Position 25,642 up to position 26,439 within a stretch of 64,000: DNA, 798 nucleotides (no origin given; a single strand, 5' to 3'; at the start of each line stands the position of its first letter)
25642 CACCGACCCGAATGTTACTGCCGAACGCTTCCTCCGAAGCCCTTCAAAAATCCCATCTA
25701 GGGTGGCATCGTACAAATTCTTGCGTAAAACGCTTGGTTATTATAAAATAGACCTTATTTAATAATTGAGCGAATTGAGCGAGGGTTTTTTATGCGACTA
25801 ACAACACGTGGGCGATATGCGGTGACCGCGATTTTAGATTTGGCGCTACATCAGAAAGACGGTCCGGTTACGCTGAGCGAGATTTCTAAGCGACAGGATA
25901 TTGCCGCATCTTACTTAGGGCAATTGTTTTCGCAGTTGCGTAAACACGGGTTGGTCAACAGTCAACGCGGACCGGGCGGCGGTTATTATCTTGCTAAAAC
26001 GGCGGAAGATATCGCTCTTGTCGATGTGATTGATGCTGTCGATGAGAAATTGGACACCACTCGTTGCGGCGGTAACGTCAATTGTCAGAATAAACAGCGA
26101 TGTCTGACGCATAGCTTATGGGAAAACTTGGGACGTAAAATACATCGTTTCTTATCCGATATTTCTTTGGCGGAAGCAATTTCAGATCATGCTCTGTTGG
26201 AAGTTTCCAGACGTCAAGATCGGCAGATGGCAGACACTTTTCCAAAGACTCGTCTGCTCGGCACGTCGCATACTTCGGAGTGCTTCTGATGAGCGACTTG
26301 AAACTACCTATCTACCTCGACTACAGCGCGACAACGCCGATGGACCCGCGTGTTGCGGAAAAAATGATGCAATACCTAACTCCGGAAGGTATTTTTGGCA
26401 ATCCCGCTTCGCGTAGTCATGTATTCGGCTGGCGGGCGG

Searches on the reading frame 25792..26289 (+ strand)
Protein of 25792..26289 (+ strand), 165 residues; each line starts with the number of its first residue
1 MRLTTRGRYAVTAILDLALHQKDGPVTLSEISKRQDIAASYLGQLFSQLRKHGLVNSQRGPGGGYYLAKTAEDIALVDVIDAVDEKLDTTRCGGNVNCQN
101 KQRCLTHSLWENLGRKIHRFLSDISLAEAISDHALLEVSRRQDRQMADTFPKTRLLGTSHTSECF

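Call 28: search_protein_families(library=pfam, max_evalue=0.001, proteins=[window:25792-26289:+])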
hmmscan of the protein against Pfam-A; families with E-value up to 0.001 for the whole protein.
window:25792-26289:+ (165 aa): 2 families
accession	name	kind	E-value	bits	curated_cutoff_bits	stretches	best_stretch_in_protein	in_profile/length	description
PF02082.26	Rrf2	-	2e-39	135.2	30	1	3-130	1-130/132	Iron-dependent Transcriptional regulator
PF03444.21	HrcA_DNA-bdg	-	0.00091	19.3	21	0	11-72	10-70/79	Winged helix-turn-helix transcription repressor, HrcA DNA-binding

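Call 29: find_related_loci(query=window:25792-26289:+, collection=genome_contigs, flank=10000)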
Query window:25792-26289:+ (165 aa) in genome_contigs; peptide patterns used: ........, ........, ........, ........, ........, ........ (x = any residue, [..] = any of these).
550 stretches matched a pattern; 486 encode a relative of the query (tblastn E <= 1e-3); the best 80 are kept; 80 distinct loci.
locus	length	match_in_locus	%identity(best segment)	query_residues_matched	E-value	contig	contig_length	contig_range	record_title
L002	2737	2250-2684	61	1-145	6e-57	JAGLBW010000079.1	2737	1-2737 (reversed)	MAG: Cocleimonas sp. isolate SW_2_14 ROV165.bin.14.fa_79, whole genome shotgun sequence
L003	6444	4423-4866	53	1-148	7e-52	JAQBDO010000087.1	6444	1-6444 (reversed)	MAG: Gammaproteobacteria bacterium isolate MAG_413_bin-07 413_bin-07_ctg-087, whole genome shotgun sequence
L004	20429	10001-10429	56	1-143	1e-51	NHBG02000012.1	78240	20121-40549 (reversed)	MAG: Gammaproteobacteria bacterium TMED1 NHBG01000005.1, whole genome shotgun sequence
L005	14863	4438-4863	55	1-143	6e-49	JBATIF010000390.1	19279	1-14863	MAG: Gammaproteobacteria bacterium isolate MFD10279_ilm_asm_bin30 k127_147765, whole genome shotgun sequence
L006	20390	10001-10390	55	1-130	3e-48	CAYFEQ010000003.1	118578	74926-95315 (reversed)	MAG TPA_asm: uncultured Ectothiorhodospiraceae bacterium isolate ERP001736_co1_220 genome assembly, contig: NODE_33_leng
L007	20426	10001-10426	53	1-143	2e-46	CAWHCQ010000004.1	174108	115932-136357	MAG: uncultured Gammaproteobacteria bacterium isolate MFD03551.bin.2.59 genome assembly, contig: contig_13015, whole gen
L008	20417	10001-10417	51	1-135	5e-42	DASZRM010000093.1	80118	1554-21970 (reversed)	MAG TPA_asm: Rhizomicrobium sp. isolate SMAG_U6024 k141_882874, whole genome shotgun sequence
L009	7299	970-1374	54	1-131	7e-42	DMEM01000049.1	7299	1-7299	MAG TPA_asm: Alphaproteobacteria bacterium isolate UBA12223 contig_6020, whole genome shotgun sequence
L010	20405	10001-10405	47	1-132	1e-35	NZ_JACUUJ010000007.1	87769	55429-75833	MAG: Yoonia sp. isolate Kmv28 NODE_63_length_87769_cov_9.203753, whole genome shotgun sequence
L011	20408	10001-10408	45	1-133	4e-35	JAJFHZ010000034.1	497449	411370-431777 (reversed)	MAG: Amylibacter sp. isolate OFTM397 OFTM397_33, whole genome shotgun sequence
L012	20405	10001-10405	46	1-132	1e-34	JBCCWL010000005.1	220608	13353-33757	MAG: Pseudomonadota bacterium isolate P01_F01_bin.100 k141_1998768_length_220608_cov_20.8186, whole genome shotgun seque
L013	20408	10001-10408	45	1-133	1e-34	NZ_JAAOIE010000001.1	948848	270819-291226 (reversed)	Cochlodiniinecator piscidefendens strain M26A2M contig1, whole genome shotgun sequence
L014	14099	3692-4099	43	1-133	1e-34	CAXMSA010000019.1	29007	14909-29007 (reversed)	MAG: uncultured Amylibacter sp. isolate 07C-BC-St07_bin.15.strict genome assembly, contig: NODE_19_length_29007_cov_1.85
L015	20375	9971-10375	46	1-132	2e-34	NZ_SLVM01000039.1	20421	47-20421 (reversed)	Rhodovulum steppense strain DSM 21153 Ga0310553_139, whole genome shotgun sequence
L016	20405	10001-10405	48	1-132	2e-34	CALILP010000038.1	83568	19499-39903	MAG: uncultured Rhodobacteraceae bacterium isolate R2_Bin_Bin_84_sub_1 genome assembly, contig: c_000000198637, whole ge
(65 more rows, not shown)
